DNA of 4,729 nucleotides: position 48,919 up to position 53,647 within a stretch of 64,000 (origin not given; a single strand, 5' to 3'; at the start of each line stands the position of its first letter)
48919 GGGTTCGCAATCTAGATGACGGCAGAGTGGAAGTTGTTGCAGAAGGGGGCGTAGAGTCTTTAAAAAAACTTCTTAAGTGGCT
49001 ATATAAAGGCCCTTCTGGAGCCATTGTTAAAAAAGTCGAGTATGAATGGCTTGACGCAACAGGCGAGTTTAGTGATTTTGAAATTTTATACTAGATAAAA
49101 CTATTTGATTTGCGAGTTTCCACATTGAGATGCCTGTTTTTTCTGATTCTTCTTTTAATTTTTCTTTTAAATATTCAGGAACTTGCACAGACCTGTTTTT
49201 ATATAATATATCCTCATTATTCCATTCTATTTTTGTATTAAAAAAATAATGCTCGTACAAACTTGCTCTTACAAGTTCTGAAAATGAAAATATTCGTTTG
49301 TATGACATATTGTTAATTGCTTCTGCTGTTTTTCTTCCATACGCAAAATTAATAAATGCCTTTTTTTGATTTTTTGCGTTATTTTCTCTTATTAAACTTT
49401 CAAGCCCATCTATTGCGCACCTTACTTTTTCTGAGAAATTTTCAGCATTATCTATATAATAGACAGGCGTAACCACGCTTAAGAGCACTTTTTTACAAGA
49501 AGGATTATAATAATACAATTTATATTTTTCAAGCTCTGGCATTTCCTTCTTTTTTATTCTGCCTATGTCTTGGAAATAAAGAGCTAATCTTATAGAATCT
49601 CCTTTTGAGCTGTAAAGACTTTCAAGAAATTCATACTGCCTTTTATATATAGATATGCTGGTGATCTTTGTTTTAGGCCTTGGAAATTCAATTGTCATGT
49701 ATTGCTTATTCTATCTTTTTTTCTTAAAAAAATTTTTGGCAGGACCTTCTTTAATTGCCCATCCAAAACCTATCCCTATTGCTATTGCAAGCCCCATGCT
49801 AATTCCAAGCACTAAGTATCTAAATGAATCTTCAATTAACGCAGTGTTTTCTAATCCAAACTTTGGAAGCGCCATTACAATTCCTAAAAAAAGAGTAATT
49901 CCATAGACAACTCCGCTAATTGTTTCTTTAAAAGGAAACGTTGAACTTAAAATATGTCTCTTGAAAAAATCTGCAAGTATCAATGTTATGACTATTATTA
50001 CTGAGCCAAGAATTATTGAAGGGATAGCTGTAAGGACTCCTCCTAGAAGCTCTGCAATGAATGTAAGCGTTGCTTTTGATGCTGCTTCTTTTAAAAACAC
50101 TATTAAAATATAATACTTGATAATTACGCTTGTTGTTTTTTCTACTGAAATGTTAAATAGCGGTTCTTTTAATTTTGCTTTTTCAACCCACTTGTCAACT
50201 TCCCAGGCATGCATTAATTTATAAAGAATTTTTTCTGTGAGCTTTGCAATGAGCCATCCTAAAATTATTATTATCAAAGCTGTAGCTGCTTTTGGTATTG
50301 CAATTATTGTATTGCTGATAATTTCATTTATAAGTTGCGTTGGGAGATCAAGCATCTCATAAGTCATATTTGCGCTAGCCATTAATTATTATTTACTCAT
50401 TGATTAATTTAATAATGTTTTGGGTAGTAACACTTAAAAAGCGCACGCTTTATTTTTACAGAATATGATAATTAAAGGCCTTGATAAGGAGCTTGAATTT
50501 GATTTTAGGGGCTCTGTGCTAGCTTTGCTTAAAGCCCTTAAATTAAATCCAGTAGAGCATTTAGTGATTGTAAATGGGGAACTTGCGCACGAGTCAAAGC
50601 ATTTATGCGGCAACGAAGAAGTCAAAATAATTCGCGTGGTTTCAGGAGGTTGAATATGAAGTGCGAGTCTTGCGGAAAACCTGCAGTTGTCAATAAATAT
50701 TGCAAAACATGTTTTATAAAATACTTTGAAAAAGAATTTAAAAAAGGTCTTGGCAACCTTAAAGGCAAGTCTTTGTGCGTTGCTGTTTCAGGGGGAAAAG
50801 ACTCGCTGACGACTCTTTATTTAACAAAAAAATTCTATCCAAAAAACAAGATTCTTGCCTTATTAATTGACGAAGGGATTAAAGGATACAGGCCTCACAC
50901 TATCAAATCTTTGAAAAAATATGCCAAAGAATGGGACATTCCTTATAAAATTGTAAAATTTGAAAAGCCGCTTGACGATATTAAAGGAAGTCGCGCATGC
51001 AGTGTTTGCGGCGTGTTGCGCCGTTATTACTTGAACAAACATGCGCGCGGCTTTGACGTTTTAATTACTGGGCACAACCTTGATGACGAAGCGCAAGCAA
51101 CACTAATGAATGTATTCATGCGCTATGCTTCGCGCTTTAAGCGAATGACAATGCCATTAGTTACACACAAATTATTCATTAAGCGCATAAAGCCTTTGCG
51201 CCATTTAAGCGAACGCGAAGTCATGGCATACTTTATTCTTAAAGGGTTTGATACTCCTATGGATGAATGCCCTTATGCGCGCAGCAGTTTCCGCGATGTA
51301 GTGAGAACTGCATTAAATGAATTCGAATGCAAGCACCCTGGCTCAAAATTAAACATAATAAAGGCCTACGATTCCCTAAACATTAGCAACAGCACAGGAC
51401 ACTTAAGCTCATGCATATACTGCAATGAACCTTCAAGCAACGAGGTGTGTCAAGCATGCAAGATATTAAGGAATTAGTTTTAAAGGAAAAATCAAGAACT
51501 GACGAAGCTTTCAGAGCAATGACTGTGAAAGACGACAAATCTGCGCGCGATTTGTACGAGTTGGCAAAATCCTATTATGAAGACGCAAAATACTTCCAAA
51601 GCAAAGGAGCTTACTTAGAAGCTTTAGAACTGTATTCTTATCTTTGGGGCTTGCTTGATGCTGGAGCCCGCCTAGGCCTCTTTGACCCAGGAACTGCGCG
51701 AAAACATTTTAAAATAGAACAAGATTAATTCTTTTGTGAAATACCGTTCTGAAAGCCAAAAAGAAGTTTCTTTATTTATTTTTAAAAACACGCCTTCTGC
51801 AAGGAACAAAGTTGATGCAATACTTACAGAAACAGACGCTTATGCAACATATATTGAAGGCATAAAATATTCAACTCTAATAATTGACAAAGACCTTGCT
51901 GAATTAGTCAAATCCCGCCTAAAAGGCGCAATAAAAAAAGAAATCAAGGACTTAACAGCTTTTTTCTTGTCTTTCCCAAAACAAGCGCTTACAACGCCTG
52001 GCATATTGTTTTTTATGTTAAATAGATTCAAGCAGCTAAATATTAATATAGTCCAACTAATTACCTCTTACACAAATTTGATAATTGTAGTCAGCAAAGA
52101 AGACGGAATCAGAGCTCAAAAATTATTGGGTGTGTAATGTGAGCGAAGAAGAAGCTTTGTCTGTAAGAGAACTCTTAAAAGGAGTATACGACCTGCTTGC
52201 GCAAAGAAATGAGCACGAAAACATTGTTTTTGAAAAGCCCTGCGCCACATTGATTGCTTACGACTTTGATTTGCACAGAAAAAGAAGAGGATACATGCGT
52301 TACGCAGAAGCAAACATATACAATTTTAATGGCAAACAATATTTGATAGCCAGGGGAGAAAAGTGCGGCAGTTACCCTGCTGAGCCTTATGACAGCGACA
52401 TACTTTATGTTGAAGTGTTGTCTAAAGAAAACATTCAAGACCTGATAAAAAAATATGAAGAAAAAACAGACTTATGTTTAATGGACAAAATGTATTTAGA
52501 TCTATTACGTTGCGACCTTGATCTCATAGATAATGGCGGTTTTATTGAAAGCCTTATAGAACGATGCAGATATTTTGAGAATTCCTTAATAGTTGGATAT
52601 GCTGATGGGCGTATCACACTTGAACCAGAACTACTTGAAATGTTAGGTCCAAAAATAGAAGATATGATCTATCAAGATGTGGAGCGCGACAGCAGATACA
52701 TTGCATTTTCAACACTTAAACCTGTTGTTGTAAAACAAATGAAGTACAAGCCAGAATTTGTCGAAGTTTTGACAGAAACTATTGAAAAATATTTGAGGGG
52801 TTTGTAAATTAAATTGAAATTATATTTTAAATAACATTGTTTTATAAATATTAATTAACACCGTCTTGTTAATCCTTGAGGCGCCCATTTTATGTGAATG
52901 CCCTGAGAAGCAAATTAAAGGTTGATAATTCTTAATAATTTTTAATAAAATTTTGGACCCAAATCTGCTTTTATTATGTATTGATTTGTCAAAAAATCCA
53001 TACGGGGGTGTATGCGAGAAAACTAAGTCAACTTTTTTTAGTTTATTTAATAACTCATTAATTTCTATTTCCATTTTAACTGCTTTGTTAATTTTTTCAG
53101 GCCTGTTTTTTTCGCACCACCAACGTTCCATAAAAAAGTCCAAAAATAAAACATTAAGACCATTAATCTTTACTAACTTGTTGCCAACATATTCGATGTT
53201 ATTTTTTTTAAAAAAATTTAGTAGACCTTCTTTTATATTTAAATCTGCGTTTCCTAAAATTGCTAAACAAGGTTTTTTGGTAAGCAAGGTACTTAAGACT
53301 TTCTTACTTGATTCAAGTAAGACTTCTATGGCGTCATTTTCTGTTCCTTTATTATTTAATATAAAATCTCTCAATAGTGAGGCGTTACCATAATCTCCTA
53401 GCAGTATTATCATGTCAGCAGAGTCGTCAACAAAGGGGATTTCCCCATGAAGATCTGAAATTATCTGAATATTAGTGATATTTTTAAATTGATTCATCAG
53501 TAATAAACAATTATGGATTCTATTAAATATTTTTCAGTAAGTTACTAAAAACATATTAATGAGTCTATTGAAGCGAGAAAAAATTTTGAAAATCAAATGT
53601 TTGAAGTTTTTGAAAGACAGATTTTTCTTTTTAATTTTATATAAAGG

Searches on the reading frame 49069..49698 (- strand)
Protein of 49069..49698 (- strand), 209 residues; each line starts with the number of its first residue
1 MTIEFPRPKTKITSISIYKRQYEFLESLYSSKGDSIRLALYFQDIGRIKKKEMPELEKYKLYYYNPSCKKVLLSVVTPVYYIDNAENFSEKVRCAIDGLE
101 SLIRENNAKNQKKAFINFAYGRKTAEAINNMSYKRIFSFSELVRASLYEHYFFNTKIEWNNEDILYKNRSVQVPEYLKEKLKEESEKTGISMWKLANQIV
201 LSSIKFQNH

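Call 6: search_protein_families(library=pfam, proteins=[window:49069-49698:-], max_evalue=0.00001)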
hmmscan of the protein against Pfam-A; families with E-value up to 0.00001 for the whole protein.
window:49069-49698:- (209 aa): 0 families

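Call 75: search_protein_families(library=pfam, proteins=[window:49069-49698:-], max_evalue=1)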
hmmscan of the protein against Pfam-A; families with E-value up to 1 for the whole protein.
window:49069-49698:- (209 aa): 3 families
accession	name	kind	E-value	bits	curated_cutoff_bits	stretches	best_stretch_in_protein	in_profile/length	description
PF01402.27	RHH_1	-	0.008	16.5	20.5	0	170-192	3-25/39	Ribbon-helix-helix protein, copG family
PF25818.1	MTRES1_C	-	0.058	14.3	27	1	133-199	12-78/103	Mitochondrial transcription rescue factor 1, C-terminal domain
PF00076.28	RRM_1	-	0.081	13.2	20.7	1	102-136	30-64/70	RNA recognition motif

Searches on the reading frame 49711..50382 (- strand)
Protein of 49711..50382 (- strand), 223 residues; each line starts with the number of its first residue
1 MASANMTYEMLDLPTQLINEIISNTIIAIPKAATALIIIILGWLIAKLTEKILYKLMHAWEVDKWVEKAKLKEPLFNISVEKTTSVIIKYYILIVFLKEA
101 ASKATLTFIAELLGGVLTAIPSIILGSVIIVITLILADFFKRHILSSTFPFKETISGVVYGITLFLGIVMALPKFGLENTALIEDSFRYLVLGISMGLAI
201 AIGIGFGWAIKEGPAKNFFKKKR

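Call 44: search_protein_families(library=pfam, proteins=[window:49711-50382:-], max_evalue=0.00001)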
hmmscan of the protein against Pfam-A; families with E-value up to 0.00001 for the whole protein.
window:49711-50382:- (223 aa): 1 family
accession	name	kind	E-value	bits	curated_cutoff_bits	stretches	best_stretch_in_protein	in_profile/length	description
PF05552.17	MS_channel_1st_1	-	1.2e-10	41.5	22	1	19-64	4-49/50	Mechanosensitive ion channel, conserved TM helix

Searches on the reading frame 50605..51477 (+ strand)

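Call 44: search_protein_families(library=pfam, proteins=[window:50605-51477:+], max_evalue=0.00001)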
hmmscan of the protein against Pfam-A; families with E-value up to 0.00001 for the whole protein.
window:50605-51477:+ (290 aa): 1 family
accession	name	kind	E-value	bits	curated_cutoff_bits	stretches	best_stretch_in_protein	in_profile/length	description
PF01171.26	ATP_bind_3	-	1.1e-12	48.4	27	1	57-235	2-181/182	PP-loop family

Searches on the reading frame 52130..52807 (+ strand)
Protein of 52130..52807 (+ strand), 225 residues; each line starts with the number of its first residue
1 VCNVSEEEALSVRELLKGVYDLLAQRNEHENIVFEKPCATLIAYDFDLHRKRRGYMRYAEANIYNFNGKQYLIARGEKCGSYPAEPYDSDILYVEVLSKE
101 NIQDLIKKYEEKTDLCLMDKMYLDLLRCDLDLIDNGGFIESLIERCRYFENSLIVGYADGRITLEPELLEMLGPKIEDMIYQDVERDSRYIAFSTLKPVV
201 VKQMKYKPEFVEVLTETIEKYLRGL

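Call 44: search_protein_families(library=pfam, proteins=[window:52130-52807:+], max_evalue=0.00001)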
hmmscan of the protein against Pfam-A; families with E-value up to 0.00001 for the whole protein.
window:52130-52807:+ (225 aa): 0 families

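Call 75: search_protein_families(library=pfam, proteins=[window:52130-52807:+], max_evalue=1)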
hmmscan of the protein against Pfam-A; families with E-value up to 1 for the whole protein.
window:52130-52807:+ (225 aa): 2 families
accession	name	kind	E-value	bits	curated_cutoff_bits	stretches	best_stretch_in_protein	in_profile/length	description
PF18277.6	AbrB_C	-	0.089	12.9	22.8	0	156-177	14-35/37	AbrB C-terminal domain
PF04124.18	Dor1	-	0.14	11.5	23.3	1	120-173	275-327/339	Dor1-like family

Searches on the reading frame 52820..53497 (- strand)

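Call 44: search_protein_families(library=pfam, proteins=[window:52820-53497:-], max_evalue=0.00001)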
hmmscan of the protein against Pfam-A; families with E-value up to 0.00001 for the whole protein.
window:52820-53497:- (225 aa): 3 families
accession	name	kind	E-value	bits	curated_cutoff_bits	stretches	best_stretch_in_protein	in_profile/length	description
PF00149.33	Metallophos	-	2.4e-10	41.6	21.5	1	13-203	6-190/191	Calcineurin-like phosphoesterase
PF12850.12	Metallophos_2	-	3.5e-07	30.8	27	0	10-216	3-131/154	Calcineurin-like phosphoesterase superfamily domain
PF14582.11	Metallophos_3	-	1.3e-06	28.4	28.2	0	150-216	168-235/259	Metallophosphoesterase, calcineurin superfamily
